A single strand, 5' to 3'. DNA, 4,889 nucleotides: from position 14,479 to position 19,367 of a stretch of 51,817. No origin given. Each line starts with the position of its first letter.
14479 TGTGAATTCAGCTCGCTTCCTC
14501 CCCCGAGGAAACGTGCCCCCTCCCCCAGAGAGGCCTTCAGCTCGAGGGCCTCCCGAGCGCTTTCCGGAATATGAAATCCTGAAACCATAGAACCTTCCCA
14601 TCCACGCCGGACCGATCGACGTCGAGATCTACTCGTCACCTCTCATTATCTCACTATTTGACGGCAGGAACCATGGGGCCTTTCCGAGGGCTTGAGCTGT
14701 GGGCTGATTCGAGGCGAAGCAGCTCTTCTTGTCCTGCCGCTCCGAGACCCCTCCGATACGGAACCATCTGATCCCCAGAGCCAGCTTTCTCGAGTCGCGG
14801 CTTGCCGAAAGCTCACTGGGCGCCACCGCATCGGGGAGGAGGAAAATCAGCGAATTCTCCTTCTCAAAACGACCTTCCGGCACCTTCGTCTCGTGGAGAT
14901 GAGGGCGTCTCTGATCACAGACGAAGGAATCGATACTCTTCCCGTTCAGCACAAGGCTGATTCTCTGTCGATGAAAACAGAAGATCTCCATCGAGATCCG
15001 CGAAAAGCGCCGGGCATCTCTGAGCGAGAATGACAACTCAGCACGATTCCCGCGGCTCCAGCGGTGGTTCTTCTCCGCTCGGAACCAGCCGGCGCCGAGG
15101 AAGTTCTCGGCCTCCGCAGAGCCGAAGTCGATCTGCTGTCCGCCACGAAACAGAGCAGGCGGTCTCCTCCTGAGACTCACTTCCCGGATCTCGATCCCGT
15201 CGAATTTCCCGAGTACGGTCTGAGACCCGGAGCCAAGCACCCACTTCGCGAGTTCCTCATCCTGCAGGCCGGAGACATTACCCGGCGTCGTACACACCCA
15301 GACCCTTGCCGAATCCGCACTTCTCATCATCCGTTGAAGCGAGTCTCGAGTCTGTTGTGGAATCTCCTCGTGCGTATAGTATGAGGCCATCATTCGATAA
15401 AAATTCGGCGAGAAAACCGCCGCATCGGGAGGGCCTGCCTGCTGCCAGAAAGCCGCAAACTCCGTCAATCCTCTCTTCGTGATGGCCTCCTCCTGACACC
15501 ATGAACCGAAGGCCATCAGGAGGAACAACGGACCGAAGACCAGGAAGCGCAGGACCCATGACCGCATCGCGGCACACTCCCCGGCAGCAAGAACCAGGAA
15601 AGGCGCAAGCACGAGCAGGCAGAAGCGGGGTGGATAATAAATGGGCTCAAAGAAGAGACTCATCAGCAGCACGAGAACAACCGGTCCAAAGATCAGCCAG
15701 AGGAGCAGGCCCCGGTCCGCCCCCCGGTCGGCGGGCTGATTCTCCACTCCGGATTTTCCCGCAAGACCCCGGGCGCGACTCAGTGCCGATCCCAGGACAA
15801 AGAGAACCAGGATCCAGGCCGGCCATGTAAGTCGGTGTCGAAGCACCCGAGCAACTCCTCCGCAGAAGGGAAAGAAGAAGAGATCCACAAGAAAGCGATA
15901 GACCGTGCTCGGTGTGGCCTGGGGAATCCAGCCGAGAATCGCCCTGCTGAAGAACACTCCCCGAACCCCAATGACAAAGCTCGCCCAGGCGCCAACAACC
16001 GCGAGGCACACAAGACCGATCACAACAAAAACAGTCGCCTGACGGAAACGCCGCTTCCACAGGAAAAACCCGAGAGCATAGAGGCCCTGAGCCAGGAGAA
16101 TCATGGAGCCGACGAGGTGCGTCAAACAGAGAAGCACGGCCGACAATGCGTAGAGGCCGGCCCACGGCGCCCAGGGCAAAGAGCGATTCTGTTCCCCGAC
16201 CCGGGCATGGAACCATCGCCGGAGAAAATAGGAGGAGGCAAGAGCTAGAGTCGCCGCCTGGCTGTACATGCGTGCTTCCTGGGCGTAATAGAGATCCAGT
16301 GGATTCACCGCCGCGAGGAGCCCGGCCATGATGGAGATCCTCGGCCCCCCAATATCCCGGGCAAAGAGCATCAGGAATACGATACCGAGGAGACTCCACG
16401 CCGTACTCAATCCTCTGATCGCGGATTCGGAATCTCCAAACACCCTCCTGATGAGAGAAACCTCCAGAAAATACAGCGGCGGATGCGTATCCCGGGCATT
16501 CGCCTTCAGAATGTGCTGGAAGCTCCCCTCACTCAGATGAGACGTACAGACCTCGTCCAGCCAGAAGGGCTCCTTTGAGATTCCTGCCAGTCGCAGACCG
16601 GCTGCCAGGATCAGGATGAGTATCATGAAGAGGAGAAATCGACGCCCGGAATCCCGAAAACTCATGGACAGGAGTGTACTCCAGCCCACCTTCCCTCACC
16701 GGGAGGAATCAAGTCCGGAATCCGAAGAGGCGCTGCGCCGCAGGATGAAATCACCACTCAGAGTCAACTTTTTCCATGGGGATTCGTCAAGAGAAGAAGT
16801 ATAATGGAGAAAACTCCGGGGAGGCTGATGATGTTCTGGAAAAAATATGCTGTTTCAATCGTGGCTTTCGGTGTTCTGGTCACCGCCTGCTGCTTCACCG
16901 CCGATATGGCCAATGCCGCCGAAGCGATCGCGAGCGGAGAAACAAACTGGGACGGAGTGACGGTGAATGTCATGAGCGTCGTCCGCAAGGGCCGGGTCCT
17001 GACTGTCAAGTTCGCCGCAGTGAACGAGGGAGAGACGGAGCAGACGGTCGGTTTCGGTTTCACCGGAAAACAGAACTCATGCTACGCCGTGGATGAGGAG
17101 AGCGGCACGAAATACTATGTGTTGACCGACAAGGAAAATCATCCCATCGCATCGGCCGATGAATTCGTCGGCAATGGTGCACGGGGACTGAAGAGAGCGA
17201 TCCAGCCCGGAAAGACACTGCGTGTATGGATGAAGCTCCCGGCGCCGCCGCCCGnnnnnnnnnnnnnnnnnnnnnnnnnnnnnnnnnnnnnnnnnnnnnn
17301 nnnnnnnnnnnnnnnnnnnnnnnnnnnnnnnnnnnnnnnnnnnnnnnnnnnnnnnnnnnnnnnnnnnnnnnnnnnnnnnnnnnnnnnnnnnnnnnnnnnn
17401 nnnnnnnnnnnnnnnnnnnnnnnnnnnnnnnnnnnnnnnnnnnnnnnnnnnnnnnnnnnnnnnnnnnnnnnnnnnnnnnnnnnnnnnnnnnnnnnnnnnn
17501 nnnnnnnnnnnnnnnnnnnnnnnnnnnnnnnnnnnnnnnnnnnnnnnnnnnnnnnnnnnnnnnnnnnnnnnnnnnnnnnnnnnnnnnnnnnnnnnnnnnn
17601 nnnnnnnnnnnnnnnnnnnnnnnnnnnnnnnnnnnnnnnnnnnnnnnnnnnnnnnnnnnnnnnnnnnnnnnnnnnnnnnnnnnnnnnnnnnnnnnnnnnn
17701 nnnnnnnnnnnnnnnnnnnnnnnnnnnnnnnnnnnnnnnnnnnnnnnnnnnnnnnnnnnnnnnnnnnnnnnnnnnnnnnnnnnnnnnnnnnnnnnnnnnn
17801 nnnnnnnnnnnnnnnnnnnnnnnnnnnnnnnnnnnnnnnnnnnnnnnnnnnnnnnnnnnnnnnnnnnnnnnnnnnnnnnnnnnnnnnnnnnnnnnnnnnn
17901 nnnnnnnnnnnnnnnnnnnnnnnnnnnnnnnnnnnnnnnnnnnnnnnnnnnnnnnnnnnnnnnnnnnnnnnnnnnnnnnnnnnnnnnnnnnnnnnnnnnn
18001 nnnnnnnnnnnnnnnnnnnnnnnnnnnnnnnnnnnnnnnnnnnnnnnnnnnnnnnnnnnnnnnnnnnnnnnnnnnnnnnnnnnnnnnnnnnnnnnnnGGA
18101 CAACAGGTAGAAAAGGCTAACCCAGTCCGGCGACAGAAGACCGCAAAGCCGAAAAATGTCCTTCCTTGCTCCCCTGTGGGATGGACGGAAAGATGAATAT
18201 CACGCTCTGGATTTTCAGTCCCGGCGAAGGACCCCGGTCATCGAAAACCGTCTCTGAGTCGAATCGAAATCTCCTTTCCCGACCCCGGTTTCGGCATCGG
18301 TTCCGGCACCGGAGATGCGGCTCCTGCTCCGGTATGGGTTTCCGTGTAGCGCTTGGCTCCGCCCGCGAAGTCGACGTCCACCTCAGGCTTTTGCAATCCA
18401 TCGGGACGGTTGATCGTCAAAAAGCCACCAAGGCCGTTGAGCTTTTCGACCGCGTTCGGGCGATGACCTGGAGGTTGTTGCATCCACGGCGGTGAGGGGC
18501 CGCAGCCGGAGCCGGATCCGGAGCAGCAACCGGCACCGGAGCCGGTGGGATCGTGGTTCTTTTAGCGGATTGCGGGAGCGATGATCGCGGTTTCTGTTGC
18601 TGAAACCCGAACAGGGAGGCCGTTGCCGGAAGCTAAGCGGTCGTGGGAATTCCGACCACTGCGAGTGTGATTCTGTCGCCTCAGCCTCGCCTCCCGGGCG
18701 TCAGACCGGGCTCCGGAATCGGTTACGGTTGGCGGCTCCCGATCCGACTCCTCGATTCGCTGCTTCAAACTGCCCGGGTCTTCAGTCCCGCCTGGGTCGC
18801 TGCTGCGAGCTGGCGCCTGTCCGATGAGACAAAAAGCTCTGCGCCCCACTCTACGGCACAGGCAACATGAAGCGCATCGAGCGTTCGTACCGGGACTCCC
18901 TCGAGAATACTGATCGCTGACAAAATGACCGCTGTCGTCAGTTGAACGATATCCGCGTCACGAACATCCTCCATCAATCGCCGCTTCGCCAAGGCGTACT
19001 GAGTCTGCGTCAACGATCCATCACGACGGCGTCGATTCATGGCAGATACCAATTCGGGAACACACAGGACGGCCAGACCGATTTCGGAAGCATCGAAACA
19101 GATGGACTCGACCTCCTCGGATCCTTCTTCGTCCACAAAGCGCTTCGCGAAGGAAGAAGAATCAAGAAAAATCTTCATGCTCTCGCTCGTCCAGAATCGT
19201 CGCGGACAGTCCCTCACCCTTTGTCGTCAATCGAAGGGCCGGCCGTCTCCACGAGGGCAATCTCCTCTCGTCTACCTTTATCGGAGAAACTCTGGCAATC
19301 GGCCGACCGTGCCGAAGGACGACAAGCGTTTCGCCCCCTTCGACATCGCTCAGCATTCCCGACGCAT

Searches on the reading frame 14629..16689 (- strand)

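Call 20: search_protein_families(library=pfam, proteins=[window:14629-16689:-])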
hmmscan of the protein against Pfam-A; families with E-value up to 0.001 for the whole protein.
window:14629-16689:- (686 aa): 1 family
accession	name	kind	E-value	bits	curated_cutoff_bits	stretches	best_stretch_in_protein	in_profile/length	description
PF13231.12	PMT_2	-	3.4e-08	34.3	26.1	1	69-235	2-157/160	Dolichyl-phosphate-mannose-protein mannosyltransferase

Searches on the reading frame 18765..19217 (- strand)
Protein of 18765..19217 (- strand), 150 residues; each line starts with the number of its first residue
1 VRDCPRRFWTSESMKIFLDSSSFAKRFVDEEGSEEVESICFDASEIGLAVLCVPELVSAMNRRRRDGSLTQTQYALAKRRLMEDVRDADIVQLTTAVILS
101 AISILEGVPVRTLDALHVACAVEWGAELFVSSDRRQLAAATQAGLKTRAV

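Call 21: search_protein_families(library=pfam, proteins=[window:18765-19217:-])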
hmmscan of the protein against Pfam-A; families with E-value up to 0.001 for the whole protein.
window:18765-19217:- (150 aa): 1 family
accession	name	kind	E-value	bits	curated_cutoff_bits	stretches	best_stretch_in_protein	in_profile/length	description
PF01850.27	PIN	-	3.7e-09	37.7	23.6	1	16-139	1-117/120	PIN domain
